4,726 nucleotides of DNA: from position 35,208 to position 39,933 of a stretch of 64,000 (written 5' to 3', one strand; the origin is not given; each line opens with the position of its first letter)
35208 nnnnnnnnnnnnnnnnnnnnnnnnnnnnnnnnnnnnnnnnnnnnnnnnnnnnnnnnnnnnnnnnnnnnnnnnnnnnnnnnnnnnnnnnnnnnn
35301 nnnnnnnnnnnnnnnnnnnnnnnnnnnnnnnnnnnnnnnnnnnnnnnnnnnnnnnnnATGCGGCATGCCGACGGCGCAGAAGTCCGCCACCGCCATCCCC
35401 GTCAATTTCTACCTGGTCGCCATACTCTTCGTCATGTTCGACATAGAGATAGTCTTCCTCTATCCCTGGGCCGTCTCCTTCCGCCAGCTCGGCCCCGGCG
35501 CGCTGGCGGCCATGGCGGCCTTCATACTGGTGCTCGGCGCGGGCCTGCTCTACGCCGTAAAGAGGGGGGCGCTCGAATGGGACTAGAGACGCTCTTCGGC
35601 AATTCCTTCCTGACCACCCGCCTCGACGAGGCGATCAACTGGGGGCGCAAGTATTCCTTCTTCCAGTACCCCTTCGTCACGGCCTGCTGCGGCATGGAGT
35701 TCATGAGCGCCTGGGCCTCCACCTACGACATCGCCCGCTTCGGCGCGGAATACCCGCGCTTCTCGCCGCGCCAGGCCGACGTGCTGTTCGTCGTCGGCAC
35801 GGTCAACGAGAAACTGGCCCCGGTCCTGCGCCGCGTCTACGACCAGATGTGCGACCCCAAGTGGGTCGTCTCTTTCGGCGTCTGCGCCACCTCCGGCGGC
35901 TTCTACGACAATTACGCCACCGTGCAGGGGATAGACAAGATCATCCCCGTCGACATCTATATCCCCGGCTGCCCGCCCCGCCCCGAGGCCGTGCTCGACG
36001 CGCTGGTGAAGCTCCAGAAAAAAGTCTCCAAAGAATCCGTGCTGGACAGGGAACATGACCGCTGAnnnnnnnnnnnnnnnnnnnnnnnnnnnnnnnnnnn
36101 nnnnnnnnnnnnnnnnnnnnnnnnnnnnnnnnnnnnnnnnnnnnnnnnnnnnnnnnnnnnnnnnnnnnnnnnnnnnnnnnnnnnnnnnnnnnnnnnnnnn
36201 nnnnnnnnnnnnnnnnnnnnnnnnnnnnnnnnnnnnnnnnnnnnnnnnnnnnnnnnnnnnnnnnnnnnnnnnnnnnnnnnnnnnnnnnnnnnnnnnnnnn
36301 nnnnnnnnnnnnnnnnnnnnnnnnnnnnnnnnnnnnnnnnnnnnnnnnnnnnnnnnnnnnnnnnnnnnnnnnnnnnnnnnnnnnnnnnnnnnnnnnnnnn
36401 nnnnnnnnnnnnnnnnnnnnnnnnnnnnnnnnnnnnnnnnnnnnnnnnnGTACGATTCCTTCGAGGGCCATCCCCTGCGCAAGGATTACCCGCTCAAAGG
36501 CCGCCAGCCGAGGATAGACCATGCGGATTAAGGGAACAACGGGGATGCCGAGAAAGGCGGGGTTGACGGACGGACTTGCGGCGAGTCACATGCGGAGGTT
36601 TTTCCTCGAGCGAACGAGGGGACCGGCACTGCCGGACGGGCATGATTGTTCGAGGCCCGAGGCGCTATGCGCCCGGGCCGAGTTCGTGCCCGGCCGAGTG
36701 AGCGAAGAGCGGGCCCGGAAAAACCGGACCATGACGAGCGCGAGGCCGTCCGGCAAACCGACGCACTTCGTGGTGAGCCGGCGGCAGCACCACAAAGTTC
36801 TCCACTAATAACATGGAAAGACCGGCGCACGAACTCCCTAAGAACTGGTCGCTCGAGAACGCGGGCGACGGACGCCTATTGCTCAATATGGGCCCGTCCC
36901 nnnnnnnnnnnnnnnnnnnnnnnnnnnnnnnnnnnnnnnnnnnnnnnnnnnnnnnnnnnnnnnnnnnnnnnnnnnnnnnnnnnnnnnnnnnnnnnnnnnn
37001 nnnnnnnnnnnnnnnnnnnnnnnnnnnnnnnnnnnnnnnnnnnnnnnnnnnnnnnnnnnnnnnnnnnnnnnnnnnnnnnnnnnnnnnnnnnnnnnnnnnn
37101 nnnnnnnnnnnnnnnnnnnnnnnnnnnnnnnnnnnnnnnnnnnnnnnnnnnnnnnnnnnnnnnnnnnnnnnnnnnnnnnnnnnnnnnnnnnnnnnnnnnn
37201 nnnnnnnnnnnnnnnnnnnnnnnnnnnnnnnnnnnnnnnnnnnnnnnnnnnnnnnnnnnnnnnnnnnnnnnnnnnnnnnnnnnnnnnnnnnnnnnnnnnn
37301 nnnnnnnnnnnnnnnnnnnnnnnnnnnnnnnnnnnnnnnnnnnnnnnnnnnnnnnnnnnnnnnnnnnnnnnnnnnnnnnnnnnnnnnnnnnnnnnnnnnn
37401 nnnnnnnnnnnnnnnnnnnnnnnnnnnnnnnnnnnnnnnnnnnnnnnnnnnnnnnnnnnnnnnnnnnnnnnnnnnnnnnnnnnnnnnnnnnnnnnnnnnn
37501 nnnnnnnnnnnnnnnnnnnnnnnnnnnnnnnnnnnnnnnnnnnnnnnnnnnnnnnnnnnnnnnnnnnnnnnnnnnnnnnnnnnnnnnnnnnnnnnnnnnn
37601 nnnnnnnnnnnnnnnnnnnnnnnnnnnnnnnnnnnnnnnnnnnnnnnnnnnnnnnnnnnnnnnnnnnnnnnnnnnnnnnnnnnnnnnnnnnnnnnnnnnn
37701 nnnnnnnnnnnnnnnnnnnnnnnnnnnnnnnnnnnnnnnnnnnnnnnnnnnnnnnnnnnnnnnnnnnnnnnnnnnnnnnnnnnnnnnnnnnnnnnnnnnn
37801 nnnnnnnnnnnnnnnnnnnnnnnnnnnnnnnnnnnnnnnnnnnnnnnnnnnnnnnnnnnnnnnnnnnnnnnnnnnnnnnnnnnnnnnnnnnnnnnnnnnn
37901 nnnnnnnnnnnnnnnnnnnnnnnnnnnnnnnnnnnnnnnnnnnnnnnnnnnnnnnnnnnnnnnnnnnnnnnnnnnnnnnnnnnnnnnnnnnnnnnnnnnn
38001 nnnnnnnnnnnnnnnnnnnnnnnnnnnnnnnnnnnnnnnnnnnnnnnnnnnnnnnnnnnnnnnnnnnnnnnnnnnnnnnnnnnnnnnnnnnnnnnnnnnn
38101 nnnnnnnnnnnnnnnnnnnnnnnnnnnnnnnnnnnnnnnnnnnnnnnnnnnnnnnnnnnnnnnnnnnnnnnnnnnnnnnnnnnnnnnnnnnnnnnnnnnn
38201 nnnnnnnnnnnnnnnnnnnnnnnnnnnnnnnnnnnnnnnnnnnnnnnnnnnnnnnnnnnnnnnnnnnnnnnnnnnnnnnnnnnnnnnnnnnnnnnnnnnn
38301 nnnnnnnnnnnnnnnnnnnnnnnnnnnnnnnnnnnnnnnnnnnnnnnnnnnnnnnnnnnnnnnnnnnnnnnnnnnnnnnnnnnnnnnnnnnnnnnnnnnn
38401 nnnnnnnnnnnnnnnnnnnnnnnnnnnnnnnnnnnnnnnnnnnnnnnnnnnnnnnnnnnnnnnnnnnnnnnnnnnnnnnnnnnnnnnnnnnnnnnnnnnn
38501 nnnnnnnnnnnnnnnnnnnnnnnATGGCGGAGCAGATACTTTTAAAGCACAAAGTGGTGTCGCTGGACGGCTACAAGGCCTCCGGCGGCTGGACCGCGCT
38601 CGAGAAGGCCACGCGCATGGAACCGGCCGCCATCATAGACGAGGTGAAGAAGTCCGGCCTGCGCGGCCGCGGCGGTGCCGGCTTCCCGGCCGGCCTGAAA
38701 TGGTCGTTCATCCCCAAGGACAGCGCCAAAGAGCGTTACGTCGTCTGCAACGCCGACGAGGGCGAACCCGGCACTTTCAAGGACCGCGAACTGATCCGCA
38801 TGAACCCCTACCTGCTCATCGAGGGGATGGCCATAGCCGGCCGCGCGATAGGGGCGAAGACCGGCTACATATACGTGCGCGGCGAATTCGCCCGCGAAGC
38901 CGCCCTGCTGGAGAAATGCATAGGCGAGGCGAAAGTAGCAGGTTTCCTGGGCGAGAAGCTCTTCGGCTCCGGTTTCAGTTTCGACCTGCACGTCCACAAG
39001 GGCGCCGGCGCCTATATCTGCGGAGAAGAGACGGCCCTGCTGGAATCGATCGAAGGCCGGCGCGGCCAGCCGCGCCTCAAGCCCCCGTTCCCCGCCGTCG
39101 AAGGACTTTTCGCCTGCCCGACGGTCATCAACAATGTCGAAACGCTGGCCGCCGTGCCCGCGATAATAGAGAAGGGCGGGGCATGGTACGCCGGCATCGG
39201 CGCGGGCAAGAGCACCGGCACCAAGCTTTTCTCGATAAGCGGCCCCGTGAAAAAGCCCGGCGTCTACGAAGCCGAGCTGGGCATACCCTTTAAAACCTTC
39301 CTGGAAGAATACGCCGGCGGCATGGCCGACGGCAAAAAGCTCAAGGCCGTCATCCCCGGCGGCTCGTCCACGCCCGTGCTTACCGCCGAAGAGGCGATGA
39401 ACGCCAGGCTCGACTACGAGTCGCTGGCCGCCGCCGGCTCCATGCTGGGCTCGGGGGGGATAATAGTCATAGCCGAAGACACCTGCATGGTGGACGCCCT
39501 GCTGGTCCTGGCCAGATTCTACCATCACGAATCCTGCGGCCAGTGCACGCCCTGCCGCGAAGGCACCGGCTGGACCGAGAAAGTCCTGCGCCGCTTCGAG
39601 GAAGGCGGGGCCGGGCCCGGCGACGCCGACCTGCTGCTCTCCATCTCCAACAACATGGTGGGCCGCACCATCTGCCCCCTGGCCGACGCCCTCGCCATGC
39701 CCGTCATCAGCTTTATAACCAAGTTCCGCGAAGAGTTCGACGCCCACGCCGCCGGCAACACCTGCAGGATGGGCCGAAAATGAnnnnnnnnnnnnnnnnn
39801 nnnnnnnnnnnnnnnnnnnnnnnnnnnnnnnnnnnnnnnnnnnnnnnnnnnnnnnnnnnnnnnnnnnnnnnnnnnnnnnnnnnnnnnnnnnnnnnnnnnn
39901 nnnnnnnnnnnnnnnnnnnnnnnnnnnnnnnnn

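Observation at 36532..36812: nuo operon interrupted between nuoC and nuoD by a module-1 element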

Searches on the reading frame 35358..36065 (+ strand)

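Call 10: search_protein_families(library=pfam, proteins=[window:35358-36065:+])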
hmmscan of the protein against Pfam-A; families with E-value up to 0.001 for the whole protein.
window:35358-36065:+ (235 aa): 1 family
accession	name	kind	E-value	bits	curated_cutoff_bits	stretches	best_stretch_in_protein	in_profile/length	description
PF01058.29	Oxidored_q6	-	2.2e-27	95.7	27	1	110-219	1-128/128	NADH ubiquinone oxidoreductase, 20 Kd subunit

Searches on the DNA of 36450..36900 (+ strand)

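Call 11: search_rna_families(source=window, start=36450, end=36900, threshold=evalue, max_evalue=10)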
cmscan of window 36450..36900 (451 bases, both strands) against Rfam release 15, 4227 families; matches with E-value up to 10: 2.
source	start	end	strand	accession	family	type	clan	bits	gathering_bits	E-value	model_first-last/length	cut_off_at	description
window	36631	36701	+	RF00922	mir-673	Gene; miRNA;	-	16.3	100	3.9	1-83/83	no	mir-673 microRNA precursor family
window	36503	36561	+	RF03001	leuA-Halobacteria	Cis-reg;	-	11.4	47.9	9.5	1-53/53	no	leuA-Halobacteria RNA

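Call 68: build_rna_model(alignment_id=A3, structure=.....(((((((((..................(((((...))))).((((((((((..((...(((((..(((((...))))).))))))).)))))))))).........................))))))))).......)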
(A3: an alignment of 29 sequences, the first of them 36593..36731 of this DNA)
Model R1 built from alignment A3 (29 sequences, 143 columns); structure: as given.
model positions 141; base pairs 36; branch points 1; effective number of sequences 1.14; information 0.59 bits per position. Calibrated on 0.2 Mb of random sequence (short: E-values are rough).
structure used (alignment columns):
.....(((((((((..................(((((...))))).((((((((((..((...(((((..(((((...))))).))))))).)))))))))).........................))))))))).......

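Call 69: search_with_rna_model(model_id=R1, sources=[window, L001, L002, L003, L009, L010, L011, L012, L013, L014, L015, L016, L017, L018, L019, L020, L021, L022, L023, L024, L025, L026, L027, L028, L029, L030, L031, L032, L033, L034, L035, L036, L037, L038, L039, L040, L041, L042, L043, L044, L045, L046, L047, L048, L049, L050, L051, L052, L053, L054, L055, L056, L057, L058, L059], max_evalue=0.01, make_alignment=true)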
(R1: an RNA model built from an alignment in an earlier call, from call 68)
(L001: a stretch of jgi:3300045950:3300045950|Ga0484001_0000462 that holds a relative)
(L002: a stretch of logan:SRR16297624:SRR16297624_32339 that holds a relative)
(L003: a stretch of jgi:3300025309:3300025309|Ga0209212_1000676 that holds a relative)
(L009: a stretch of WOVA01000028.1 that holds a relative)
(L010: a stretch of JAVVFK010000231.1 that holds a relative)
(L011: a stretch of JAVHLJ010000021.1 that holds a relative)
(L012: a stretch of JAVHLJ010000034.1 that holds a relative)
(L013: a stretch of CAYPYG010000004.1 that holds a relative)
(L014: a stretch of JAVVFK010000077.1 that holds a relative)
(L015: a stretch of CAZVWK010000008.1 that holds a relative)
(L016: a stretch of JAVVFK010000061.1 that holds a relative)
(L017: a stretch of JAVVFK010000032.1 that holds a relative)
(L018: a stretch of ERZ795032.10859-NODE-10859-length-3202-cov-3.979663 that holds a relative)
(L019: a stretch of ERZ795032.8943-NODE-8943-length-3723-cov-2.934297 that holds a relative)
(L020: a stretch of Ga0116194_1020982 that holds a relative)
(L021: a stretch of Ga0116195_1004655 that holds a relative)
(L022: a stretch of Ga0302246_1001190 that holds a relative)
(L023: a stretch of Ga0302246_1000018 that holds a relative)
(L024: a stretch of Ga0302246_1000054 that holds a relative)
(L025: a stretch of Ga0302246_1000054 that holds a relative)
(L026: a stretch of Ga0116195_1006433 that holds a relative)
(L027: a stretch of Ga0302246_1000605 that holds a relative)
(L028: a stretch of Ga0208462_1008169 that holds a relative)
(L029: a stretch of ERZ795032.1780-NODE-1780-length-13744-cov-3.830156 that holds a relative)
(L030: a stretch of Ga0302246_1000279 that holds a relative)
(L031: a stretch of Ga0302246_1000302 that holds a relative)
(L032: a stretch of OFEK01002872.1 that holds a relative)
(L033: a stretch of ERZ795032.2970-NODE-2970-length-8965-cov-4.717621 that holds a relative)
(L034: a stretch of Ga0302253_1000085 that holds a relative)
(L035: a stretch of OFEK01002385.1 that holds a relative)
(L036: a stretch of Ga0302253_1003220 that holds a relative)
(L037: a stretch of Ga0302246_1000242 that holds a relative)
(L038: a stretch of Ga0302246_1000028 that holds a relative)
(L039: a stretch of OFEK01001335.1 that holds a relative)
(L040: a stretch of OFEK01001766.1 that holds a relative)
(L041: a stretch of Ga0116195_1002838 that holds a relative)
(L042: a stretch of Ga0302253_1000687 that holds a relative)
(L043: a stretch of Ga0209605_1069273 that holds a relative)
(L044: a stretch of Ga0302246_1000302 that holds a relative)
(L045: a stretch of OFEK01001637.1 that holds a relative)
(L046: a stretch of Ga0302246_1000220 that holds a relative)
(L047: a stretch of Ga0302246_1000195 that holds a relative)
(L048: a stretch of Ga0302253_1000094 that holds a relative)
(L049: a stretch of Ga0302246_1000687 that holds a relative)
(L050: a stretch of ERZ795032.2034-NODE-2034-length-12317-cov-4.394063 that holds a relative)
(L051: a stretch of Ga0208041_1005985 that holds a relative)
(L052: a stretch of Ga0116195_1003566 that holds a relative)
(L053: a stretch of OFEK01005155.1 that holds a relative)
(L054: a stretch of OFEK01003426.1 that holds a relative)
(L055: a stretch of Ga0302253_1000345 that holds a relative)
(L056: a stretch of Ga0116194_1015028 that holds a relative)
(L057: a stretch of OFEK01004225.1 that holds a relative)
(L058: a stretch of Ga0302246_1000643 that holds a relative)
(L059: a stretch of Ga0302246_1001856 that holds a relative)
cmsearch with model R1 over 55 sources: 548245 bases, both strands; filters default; matches with E-value up to 0.01: 54.
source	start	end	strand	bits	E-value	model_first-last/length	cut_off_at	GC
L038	4793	4933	+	171.1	8.1e-40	1-141/141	no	0.66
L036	7216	7356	-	169.2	2.5e-39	1-141/141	no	0.62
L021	1368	1508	+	168.6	3.4e-39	1-141/141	no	0.62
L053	596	736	-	167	8.5e-39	1-141/141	no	0.65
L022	5495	5634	-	166.3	1.3e-38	1-141/141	no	0.62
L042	1897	2036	+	166.3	1.3e-38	1-141/141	no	0.62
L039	4316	4456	+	165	2.7e-38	1-141/141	no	0.67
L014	164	303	+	164.8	3.1e-38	1-141/141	no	0.69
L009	1532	1671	-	164.1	4.6e-38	1-141/141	no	0.66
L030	11291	11431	-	161.8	1.7e-37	1-141/141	no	0.61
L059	13545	13685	-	161.7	1.9e-37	1-141/141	no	0.6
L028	759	899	-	161.1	2.5e-37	1-141/141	no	0.6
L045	2407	2545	-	160.1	4.5e-37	1-141/141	no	0.68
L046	114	253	+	159.3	7.4e-37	1-141/141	no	0.65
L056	2444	2583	-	159.1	8.3e-37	1-141/141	no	0.64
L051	3520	3660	+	158.2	1.4e-36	1-141/141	no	0.64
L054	6490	6630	+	158.2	1.4e-36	1-141/141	no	0.64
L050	12014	12152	-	157.4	2.2e-36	1-141/141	no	0.65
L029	664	803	-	155.1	8.3e-36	1-141/141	no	0.66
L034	4714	4854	-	152.3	4.2e-35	1-141/141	no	0.65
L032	1111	1251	+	151.6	6.2e-35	1-141/141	no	0.72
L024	8805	8945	-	149.5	2.1e-34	1-141/141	no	0.71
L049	14260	14398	-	148.3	4.1e-34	1-141/141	no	0.63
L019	1903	2042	-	147.7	5.9e-34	1-141/141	no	0.69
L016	4107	4243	-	145.9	1.7e-33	1-141/141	no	0.69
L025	985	1124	-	145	2.8e-33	1-141/141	no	0.68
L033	1317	1456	+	141.4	2.3e-32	1-141/141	no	0.69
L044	7134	7273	-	141.2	2.5e-32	1-141/141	no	0.69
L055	7468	7607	-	141.2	2.5e-32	1-141/141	no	0.69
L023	2464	2603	-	141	2.9e-32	1-141/141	no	0.69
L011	2164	2298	-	136.3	4.3e-31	1-141/141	no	0.69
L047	1212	1347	-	125.1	2.8e-28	1-141/141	no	0.65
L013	2464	2599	-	124.7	3.5e-28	1-141/141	no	0.65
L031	10343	10478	-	124.7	3.5e-28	1-141/141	no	0.65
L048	422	557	-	124.7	3.5e-28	1-141/141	no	0.65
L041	1629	1764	-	123.6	6.6e-28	1-141/141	no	0.65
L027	4364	4479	-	120.9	3.1e-27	26-141/141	5'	0.68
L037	5595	5725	-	118.3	1.4e-26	1-141/141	no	0.63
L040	5323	5451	+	111.8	6e-25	1-141/141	no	0.67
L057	1898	2034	-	109.6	2.1e-24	1-141/141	no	0.7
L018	1021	1157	+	102.7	1.1e-22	1-141/141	no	0.72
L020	1570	1709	-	100.4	4.2e-22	1-141/141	no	0.59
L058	12272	12381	+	93.7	2.1e-20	1-116/141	3'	0.63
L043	1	102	+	86.7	1.1e-18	37-141/141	5'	0.65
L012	1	77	+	72.2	4.9e-15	64-141/141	5'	0.71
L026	1810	1933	+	49.8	2e-09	1-141/141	no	0.64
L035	10239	10362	-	49.8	2e-09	1-141/141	no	0.64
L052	3124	3272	-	44.2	5e-08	1-141/141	no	0.66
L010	3679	3801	-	42.7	1.2e-07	1-141/141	no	0.59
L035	10122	10233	-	30.9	0.00011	1-141/141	no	0.74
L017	3284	3407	-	29.9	0.0002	1-141/141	no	0.52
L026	1939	2050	+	29.6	0.00024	1-141/141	no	0.73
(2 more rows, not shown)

Alignment A4: 54 matches aligned to the model, 193 columns, each read 5' to 3' on its own strand. Consensus structure (alignment columns), stored with it:
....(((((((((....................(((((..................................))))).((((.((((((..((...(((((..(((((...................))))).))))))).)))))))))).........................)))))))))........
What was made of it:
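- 36593..36731 (+): Module-1 core, full-length match to the covariance model. Helices: P3 36597-36605/36717-36725; P4 36623-36627/36631-36635; P5 36637-36646/36683-36692; P6 36654-36665/36669-36679. Purine-rich junction strands lie between the helices. Covariance-model hit of 149 bits, E 3e-34 (call 69).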

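Call 89: search_with_rna_model(model_id=R1, sources=[L060, L061, L062, L063, L064, L065, L066, L067, L068], max_evalue=0.01, show_alignments=1)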
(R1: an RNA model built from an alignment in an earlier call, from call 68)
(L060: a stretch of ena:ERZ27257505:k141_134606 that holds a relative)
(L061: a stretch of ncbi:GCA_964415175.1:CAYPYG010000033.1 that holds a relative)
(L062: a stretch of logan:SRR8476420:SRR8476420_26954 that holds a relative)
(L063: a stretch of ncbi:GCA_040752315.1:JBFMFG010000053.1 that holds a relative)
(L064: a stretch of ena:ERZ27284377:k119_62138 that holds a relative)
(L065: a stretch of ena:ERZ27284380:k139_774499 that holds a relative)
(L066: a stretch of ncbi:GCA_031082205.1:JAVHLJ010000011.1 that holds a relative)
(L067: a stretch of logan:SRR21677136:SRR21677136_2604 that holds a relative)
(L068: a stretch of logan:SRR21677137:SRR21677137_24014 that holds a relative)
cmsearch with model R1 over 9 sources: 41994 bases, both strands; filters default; matches with E-value up to 0.01: 2.
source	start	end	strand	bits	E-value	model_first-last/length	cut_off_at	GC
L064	2286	2424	+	143.6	4.8e-34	1-141/141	no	0.67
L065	140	278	+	143.6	4.8e-34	1-141/141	no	0.67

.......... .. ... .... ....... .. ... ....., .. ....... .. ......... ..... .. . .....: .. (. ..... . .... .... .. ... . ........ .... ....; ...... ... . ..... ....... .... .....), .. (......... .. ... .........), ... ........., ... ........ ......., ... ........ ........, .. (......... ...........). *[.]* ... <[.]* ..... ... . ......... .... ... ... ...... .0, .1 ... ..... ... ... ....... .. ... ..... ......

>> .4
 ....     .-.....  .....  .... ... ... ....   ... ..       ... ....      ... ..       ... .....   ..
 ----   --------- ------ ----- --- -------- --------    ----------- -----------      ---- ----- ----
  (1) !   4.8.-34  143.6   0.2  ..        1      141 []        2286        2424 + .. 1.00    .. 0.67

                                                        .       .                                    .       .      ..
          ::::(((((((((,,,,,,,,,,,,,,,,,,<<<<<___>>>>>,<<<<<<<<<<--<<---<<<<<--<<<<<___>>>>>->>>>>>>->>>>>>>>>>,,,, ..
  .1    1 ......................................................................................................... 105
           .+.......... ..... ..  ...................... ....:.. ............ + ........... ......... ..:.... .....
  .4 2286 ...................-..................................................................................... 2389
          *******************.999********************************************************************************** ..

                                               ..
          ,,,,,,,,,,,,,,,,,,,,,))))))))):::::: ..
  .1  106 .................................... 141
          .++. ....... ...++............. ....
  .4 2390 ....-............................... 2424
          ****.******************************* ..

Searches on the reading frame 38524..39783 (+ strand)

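Call 10: search_protein_families(library=pfam, proteins=[window:38524-39783:+])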
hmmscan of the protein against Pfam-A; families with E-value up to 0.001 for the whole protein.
window:38524-39783:+ (419 aa): 4 families
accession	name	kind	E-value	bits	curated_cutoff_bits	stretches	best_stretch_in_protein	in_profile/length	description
PF01512.22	Complex1_51K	-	2.1e-49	167.7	31.2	1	41-212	1-149/150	Nuo51 FMN-binding domain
PF10589.14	NADH_4Fe-4S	-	1.2e-28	99.2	23.5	1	326-408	3-85/85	NADH-ubiquinone oxidoreductase-F iron-sulfur binding region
PF22461.2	SLBB_2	-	1.7e-09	38.1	27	1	234-297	1-66/79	SLBB domain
PF10531.15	SLBB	-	4e-06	27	27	1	236-285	2-54/55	SLBB domain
